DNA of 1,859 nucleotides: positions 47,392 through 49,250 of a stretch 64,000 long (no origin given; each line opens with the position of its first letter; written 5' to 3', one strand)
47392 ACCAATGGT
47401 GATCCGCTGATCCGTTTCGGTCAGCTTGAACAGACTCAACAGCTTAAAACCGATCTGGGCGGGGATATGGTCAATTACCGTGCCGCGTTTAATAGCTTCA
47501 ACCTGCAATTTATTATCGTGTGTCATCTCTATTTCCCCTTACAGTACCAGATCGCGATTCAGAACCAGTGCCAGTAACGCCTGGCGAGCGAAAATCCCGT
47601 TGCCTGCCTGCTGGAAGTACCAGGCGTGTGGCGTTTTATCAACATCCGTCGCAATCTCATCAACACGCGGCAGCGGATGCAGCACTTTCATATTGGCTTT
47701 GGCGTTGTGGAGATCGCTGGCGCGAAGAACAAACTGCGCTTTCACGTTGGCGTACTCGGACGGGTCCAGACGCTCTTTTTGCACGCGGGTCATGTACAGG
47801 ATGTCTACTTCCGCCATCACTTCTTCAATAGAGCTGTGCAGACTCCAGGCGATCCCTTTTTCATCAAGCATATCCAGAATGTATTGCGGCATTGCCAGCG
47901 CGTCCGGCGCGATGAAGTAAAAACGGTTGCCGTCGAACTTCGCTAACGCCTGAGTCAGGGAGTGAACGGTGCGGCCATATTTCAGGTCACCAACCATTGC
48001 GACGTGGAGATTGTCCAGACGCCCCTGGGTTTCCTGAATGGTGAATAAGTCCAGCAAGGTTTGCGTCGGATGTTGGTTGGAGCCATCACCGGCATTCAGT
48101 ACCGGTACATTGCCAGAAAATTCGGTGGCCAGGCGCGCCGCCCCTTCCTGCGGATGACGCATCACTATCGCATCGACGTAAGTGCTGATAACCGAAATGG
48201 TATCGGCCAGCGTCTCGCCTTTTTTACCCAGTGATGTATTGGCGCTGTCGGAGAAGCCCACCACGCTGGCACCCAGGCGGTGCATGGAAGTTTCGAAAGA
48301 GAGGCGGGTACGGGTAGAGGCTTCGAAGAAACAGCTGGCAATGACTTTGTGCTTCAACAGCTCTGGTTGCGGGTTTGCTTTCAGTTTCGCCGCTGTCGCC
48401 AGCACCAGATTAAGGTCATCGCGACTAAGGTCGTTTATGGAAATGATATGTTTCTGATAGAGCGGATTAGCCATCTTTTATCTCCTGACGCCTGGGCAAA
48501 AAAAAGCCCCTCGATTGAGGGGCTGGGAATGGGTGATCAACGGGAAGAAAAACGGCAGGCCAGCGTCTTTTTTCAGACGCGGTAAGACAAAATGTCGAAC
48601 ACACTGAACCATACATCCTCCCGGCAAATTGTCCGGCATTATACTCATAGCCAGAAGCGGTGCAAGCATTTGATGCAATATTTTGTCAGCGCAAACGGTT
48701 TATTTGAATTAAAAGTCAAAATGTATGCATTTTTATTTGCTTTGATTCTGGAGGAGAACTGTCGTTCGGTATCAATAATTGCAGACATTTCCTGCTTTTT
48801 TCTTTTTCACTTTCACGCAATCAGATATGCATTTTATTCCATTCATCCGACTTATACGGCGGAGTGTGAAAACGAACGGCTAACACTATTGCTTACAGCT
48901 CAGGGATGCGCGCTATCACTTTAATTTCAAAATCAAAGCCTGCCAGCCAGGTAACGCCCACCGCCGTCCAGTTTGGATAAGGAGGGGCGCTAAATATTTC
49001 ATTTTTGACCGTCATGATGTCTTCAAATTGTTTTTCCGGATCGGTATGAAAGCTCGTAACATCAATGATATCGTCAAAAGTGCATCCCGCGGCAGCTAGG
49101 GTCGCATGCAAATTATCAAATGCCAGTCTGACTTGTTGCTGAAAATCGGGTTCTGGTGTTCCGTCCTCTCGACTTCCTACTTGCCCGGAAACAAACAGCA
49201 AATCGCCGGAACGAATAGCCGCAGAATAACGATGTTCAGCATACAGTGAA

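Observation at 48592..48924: AT-rich stretch between pyrL and yjgH containing a 110-aa ORF of doubtful reality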

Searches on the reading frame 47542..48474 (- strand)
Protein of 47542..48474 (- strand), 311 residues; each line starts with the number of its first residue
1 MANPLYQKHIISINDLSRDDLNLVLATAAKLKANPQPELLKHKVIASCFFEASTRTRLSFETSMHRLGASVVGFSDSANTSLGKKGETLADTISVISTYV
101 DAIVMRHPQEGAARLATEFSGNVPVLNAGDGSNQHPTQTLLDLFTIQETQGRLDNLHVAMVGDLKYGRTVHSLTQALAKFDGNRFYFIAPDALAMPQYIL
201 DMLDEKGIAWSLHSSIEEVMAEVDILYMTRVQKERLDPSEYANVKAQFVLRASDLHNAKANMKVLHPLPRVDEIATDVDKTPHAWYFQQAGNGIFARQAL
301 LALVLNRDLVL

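Call 29: find_related_loci(query=window:47542-48474:-, collection=genome_contigs, flank=2500)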
Query window:47542-48474:- (311 aa) in genome_contigs; peptide patterns used: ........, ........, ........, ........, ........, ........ (x = any residue, [..] = any of these).
600 stretches matched a pattern (row limit reached: there are more); 559 encode a relative of the query (tblastn E <= 1e-3); the best 80 are kept; 80 distinct loci.
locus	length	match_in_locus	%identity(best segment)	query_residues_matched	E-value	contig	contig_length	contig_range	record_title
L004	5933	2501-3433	100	1-311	0e+0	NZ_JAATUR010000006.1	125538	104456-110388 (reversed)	Escherichia coli strain SCPM-O-B-8794 6length=125538, whole genome shotgun sequence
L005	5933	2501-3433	99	1-311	0e+0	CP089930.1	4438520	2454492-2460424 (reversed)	Escherichia coli strain E69 chromosome, complete genome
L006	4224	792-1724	99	1-311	0e+0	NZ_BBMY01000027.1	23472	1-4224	Escherichia albertii NBRC 107761 = DSM 17582 strain NBRC 107761, whole genome shotgun sequence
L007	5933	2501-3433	95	1-311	0e+0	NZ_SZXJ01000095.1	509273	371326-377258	Citrobacter sp. wls619 contig29, whole genome shotgun sequence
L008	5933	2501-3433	95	1-311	0e+0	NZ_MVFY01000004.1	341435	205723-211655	Citrobacter portucalensis strain A60 A60_S7_L001_NODE_4_length_341435_cov_21.5208, whole genome shotgun sequence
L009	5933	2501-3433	95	1-311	0e+0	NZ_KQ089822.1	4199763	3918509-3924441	Citrobacter sp. MGH106 aetzL-supercont1.1, whole genome shotgun sequence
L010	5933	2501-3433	95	1-311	0e+0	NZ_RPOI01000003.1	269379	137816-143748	Citrobacter youngae strain CCUG 30791 citrobacter_youngae_CCUG30791T_0000003, whole genome shotgun sequence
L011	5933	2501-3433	95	1-311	0e+0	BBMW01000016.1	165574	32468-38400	Citrobacter werkmanii NBRC 105721 DNA, contig: CIWKM16, whole genome shotgun sequence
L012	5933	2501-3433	95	1-311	0e+0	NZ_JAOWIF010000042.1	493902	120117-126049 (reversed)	Citrobacter sp. Cu233 235, whole genome shotgun sequence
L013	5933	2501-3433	95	1-311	0e+0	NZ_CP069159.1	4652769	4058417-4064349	Citrobacter sp. R56 chromosome, complete genome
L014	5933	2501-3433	95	1-311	0e+0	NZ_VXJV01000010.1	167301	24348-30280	Salmonella enterica subsp. diarizonae strain CCUG 30040T contig_0000010, whole genome shotgun sequence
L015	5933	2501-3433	95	1-311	0e+0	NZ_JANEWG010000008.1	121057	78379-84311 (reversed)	Citrobacter sp. Awk 4 510132-22-8, whole genome shotgun sequence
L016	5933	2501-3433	94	1-311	0e+0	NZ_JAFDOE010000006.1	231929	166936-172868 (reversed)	Citrobacter sp. FP75 contig6, whole genome shotgun sequence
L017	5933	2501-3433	94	1-311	0e+0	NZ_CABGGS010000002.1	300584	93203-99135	Klebsiella spallanzanii isolate SB6411, whole genome shotgun sequence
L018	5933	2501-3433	94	1-311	0e+0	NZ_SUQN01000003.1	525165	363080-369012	Citrobacter gillenii strain UMG736 UMG736_3, whole genome shotgun sequence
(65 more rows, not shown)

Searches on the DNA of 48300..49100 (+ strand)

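Call 3: search_dna_similar(query=window:48400-49000:+, collection=ecoli_genomes, mode=near, max_rows=20, rows=spread)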
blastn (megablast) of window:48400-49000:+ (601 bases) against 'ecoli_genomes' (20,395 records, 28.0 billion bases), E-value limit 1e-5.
Records with a match: 5424; places in all: 5428; records where one place covers at least 80% of the query: 4821.
Genomes with a match: 5424 of 5426; with a place that covers at least 80% of the query: 4821. Places per genome that has any: lowest 1, median 1, highest 2. On chromosomes: 5425 places; on plasmids: 3.
Best place of each record, by identity: >=99% 1335; 95-99% 4087; 90-95% 2.
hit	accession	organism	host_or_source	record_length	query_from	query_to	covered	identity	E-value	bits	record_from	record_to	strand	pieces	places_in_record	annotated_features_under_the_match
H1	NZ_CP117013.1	Escherichia coli strain MLI114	Homo sapiens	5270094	1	601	100%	100.0%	0e+0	1110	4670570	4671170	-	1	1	pyrL: pyr operon leader peptide | yjgH: RidA family protein | pyrB: aspartate carbamoyltransferase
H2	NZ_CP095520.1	Escherichia coli strain GN04171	Homo sapiens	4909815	1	601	100%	99.7%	0e+0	1099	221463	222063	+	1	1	pyrL: pyr operon leader peptide | yjgH: RidA family protein | pyrB: aspartate carbamoyltransferase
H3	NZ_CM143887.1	Escherichia coli strain E10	Homo sapiens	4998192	1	601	100%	99.7%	0e+0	1099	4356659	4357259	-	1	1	pyrL: pyr operon leader peptide | yjgH: RidA family protein | pyrB: aspartate carbamoyltransferase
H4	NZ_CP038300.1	Escherichia coli O157:H7 strain SS TX 754-1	cattle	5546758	1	601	100%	97.8%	0e+0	1038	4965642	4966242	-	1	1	pyrL: pyr operon leader peptide | yjgH: RidA family protein | pyrB: aspartate carbamoyltransferase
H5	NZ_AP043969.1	Escherichia coli strain 21AH126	Canis lupus familiaris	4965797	1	601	100%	97.8%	0e+0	1038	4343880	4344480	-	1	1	pyrL: pyr operon leader peptide | yjgH: RidA family protein | pyrB: aspartate carbamoyltransferase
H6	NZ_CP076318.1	Escherichia coli strain Survcare045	Homo sapiens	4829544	1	601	100%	97.7%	0e+0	1033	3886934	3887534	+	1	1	pyrL: pyr operon leader peptide | yjgH: RidA family protein | pyrB: aspartate carbamoyltransferase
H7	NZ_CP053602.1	Escherichia coli BL21(DE3) strain BL21(DE3)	not applicable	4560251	1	601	100%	97.5%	0e+0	1027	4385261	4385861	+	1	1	pyrL: pyr operon leader peptide | yjgH: RidA family protein | pyrB: aspartate carbamoyltransferase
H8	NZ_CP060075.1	Escherichia coli strain G3/10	Homo sapiens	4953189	1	601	100%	97.3%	0e+0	1020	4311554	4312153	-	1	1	pyrL: pyr operon leader peptide | yjgH: RidA family protein | pyrB: aspartate carbamoyltransferase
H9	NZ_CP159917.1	Escherichia coli strain EC554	Homo sapiens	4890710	1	601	100%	97.2%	0e+0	1016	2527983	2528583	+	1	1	pyrL: pyr operon leader peptide | yjgH: RidA family protein | pyrB: aspartate carbamoyltransferase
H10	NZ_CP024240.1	Escherichia coli O114:H49 strain 90-9280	missing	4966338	1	601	100%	97.0%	0e+0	1011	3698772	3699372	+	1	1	pyrL: pyr operon leader peptide | yjgH: RidA family protein | pyrB: aspartate carbamoyltransferase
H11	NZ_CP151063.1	Escherichia coli strain 20KM2762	Cat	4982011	1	601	100%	97.0%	0e+0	1011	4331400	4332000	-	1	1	pyrL: pyr operon leader peptide | yjgH: RidA family protein | pyrB: aspartate carbamoyltransferase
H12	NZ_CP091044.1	Escherichia coli strain STEC346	pork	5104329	1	601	100%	96.8%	0e+0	1005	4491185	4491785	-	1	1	pyrL: pyr operon leader peptide | yjgH: RidA family protein | pyrB: aspartate carbamoyltransferase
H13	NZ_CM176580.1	Escherichia coli strain fM51a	Homo sapiens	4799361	1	601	100%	96.8%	0e+0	1005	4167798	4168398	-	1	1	pyrL: pyr operon leader peptide | yjgH: RidA family protein | pyrB: aspartate carbamoyltransferase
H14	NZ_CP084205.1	Escherichia coli strain EC2648-R1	conjugation assay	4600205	1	601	100%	96.7%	0e+0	1000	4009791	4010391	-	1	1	pyrL: pyr operon leader peptide | yjgH: RidA family protein | pyrB: aspartate carbamoyltransferase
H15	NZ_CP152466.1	Escherichia coli strain Sel(eng_pnp-mut)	not applicable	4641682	1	601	100%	96.7%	0e+0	1000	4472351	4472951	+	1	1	pyrL: pyr operon leader peptide | yjgH: RidA family protein | pyrB: aspartate carbamoyltransferase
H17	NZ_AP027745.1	Escherichia coli strain 2017-01-4CC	Homo sapiens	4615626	1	601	100%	96.5%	0e+0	994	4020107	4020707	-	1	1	pyrL: pyr operon leader peptide | yjgH: RidA family protein | pyrB: aspartate carbamoyltransferase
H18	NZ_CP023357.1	Escherichia coli strain 317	canine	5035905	1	248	41%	99.6%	5e-124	453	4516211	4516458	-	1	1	pyrL: pyr operon leader peptide | pyrB: aspartate carbamoyltransferase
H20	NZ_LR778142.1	Escherichia coli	soil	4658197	1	248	41%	97.6%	4e-115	424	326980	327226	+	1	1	pyrL: pyr operon leader peptide | pyrB: aspartate carbamoyltransferase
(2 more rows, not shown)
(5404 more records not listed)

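Call 7: get_annotated_region(hit=H18, flank=4000)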
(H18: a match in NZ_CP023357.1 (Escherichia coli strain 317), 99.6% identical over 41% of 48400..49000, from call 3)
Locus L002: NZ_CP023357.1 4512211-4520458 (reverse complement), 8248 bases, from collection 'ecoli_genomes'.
description: Escherichia coli strain 317 chromosome, complete genome
organism: Escherichia coli strain 317 (NCBI taxid 562)
replicon: chromosome; assembly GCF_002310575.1
host: canine; source: missing; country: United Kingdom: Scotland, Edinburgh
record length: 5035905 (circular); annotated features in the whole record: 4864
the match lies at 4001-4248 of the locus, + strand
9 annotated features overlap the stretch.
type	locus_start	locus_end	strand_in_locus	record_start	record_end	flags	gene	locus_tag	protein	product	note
CDS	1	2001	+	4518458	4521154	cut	mgtA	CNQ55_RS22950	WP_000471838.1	magnesium-translocating P-type ATPase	-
CDS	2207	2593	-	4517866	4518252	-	ridA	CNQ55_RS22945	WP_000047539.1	2-iminobutanoate/2-iminopropanoate deaminase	-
CDS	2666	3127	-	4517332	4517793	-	pyrI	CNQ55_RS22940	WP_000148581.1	aspartate carbamoyltransferase regulatory subunit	-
CDS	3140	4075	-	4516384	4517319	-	pyrB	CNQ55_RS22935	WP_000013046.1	aspartate carbamoyltransferase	-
CDS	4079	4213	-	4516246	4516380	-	pyrL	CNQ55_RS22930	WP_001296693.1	pyr operon leader peptide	-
CDS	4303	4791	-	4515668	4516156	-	-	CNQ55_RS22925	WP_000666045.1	arginine repressor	-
CDS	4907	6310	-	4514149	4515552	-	-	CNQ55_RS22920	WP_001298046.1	YfcC family protein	-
CDS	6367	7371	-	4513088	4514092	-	argF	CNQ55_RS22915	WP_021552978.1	ornithine carbamoyltransferase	-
CDS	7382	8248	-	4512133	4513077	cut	arcC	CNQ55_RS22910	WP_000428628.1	carbamate kinase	-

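Call 8: get_annotated_region(hit=H20, flank=4000)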
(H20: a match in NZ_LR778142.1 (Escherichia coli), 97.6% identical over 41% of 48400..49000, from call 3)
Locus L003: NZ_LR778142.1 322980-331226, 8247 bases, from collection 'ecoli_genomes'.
description: Escherichia coli isolate SC434 chromosome 1
organism: Escherichia coli (NCBI taxid 562)
replicon: chromosome; assembly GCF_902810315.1
host: -; source: soil; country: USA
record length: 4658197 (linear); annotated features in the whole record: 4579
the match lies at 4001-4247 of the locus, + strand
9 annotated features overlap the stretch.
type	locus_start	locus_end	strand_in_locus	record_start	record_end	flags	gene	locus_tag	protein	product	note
CDS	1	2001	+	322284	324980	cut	mgtA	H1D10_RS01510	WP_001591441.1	magnesium-translocating P-type ATPase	-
CDS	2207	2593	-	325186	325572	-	ridA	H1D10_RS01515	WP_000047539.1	2-iminobutanoate/2-iminopropanoate deaminase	-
CDS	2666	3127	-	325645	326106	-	pyrI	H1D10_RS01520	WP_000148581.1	aspartate carbamoyltransferase regulatory subunit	-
CDS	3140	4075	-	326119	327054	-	pyrB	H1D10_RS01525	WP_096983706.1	aspartate carbamoyltransferase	-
CDS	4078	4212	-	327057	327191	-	pyrL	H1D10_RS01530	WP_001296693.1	pyr operon leader peptide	-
CDS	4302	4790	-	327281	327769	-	-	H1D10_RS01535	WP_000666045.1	arginine repressor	-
CDS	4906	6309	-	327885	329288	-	-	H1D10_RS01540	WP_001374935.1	YfcC family protein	-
CDS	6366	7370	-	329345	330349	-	argF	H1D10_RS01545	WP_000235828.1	ornithine carbamoyltransferase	-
CDS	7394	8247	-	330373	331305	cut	arcC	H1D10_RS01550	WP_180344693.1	carbamate kinase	-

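Call 10: search_rna_families(source=window, start=48300, end=49100, threshold=evalue, max_evalue=1)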
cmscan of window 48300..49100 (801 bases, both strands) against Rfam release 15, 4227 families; matches with E-value up to 1: 7.
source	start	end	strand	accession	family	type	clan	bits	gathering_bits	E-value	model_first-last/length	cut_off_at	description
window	48501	48557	+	RF01696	Chlorobi-1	Gene; sRNA;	-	24.5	50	0.00024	1-67/67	no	Chlorobi-1 RNA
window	48498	48663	-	RF00022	GcvB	Gene;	-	24.2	42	0.0039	1-204/204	no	GcvB RNA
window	48499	48570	+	RF02628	Hrs1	Gene; sRNA;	-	22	56.4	0.095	1-74/74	no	Hfq-regulated sRNA 1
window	48498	48568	-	RF00513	Trp_leader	Cis-reg; leader;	-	19.7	41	0.29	1-100/100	no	Tryptophan operon leader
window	48613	48742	+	RF02394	sau-63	Gene; sRNA;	-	18.7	100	0.79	1-98/98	no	Staphylococcus sRNA sau-63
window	48491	48557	-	RF00519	suhB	Gene; sRNA;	CL00108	17.2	41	0.79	1-77/77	no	Makes More Granules Regulator RNA (mmgR)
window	48497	48532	-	RF02076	STnc100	Gene; sRNA;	-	17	47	0.31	168-203/206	no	Gammaproteobacterial sRNA STnc100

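Call 45: get_annotated_region(hit=H4, flank=300)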
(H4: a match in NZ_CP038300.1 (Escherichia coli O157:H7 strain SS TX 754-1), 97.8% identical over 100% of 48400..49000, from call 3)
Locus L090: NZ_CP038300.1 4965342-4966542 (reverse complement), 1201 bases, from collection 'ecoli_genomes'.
description: Escherichia coli O157:H7 strain SS TX 754-1 chromosome, complete genome
organism: Escherichia coli O157:H7 strain SS TX 754-1 (NCBI taxid 83334)
replicon: chromosome; assembly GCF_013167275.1
host: cattle; source: cattle feces; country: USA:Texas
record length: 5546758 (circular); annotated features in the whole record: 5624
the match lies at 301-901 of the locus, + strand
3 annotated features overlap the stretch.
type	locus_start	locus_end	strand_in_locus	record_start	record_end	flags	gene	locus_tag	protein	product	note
CDS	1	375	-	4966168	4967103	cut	pyrB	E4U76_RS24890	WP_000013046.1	aspartate carbamoyltransferase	-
CDS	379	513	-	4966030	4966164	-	pyrL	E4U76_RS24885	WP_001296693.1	pyr operon leader peptide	-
CDS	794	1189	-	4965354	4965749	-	yjgH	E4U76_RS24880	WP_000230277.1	RidA family protein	-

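Call 46: get_annotated_region(hit=H7, flank=300)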
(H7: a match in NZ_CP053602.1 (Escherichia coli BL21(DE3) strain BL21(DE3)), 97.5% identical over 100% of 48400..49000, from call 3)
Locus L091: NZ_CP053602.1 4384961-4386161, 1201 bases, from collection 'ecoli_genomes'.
description: Escherichia coli BL21(DE3) chromosome, complete genome
organism: Escherichia coli BL21(DE3) strain BL21(DE3) (NCBI taxid 469008)
replicon: chromosome; assembly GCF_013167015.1
host: -; source: not applicable; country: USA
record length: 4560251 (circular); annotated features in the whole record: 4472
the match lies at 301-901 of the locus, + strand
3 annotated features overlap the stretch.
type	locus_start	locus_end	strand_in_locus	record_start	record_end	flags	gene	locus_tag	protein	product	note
CDS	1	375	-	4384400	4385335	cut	pyrB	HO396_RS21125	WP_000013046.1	aspartate carbamoyltransferase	-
CDS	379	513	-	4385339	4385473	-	pyrL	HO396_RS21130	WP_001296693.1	pyr operon leader peptide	-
CDS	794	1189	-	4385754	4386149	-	yjgH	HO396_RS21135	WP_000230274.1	RidA family protein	-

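Call 47: get_annotated_region(hit=H8, flank=300)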
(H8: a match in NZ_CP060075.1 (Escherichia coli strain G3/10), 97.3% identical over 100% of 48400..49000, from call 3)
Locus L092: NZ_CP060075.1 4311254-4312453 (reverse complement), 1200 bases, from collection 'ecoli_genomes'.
description: Escherichia coli strain G3/10 chromosome, complete genome
organism: Escherichia coli strain G3/10 (NCBI taxid 562)
replicon: chromosome; assembly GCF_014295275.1
host: Homo sapiens; source: feces from healthy individual; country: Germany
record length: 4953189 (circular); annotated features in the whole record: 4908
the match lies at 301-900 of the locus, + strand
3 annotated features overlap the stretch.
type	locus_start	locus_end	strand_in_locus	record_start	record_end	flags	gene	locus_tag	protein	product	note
CDS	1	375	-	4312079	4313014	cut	pyrB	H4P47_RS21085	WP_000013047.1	aspartate carbamoyltransferase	-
CDS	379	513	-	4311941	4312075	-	pyrL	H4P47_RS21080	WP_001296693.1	pyr operon leader peptide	-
CDS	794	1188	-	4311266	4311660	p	yjgH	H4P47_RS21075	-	RidA family protein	frameshifted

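Call 48: get_annotated_region(hit=H10, flank=300)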
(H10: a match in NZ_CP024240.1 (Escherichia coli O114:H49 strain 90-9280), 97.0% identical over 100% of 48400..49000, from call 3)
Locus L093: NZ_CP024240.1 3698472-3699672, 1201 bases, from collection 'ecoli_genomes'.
description: Escherichia coli O114:H49 strain 90-9280 chromosome, complete genome
organism: Escherichia coli O114:H49 strain 90-9280 (NCBI taxid 2048775)
replicon: chromosome; assembly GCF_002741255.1
host: missing; source: missing; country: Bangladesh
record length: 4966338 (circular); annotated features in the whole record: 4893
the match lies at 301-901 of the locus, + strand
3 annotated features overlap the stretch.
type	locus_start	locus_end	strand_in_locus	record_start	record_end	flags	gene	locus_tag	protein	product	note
CDS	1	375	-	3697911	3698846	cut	pyrB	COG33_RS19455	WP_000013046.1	aspartate carbamoyltransferase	-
CDS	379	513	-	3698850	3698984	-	pyrL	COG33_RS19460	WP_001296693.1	pyr operon leader peptide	-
CDS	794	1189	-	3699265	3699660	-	yjgH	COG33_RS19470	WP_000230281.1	RidA family protein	-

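Call 49: get_annotated_region(hit=H12, flank=300)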
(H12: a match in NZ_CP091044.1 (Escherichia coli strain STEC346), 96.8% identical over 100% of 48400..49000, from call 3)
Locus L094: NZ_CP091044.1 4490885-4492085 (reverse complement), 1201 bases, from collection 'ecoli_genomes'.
description: Escherichia coli strain STEC346 chromosome, complete genome
organism: Escherichia coli strain STEC346 (NCBI taxid 562)
replicon: chromosome; assembly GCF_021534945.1
host: -; source: pork; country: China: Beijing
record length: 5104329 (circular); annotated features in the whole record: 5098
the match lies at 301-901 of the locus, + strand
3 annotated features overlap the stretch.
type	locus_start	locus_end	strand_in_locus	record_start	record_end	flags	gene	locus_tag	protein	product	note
CDS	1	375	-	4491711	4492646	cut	pyrB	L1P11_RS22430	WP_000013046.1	aspartate carbamoyltransferase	-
CDS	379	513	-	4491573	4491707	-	pyrL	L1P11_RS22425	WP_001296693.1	pyr operon leader peptide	-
CDS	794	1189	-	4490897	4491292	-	yjgH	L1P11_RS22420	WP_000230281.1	RidA family protein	-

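Call 50: get_annotated_region(hit=H17, flank=300)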
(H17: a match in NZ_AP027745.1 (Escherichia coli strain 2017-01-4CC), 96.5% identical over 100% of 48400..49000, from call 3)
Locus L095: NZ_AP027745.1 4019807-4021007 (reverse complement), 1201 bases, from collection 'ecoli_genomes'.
description: Escherichia coli strain 2017-01-4CC chromosome, complete genome
organism: Escherichia coli strain 2017-01-4CC (NCBI taxid 562)
replicon: chromosome; assembly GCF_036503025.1
host: Homo sapiens; source: feces; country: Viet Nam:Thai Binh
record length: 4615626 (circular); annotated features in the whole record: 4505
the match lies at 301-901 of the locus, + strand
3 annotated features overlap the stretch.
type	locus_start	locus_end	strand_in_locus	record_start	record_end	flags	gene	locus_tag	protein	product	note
CDS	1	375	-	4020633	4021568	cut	pyrB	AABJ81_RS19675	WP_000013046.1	aspartate carbamoyltransferase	-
CDS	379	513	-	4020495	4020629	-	pyrL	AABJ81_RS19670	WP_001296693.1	pyr operon leader peptide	-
CDS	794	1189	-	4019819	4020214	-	yjgH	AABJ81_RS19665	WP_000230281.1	RidA family protein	-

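Call 53: search_dna_similar(query=L090:575-650:+, collection=ecoli_genomes, mode=near, max_rows=5)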
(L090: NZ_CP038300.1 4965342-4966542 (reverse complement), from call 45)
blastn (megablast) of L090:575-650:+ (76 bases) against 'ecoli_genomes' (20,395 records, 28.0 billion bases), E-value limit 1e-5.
Records with a match: 4759; places in all: 4759; records where one place covers at least 80% of the query: 4759.
Genomes with a match: 4759 of 5426; with a place that covers at least 80% of the query: 4759. Places per genome that has any: lowest 1, median 1, highest 1. On chromosomes: 4756 places; on plasmids: 3.
Best place of each record, by identity: >=99% 277; 95-99% 1149; 90-95% 3332; 80-90% 1.
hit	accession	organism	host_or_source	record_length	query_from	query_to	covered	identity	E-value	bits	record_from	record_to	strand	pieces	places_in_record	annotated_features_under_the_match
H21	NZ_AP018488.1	Escherichia coli O157:H7 strain PV15-279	Homo sapiens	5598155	1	76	100%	100.0%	3e-31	141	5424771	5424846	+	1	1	none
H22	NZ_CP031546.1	Escherichia coli strain cq9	pig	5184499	1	76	100%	100.0%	3e-31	141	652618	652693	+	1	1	none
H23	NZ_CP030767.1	Escherichia coli strain 2017C-4109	missing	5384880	1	76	100%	100.0%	3e-31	141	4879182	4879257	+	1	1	none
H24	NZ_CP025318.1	Escherichia coli strain FORC_042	pork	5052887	1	76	100%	100.0%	3e-31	141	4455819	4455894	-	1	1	none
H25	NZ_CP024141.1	Escherichia coli strain 14EC029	clinical patient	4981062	1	76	100%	100.0%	3e-31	141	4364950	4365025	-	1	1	none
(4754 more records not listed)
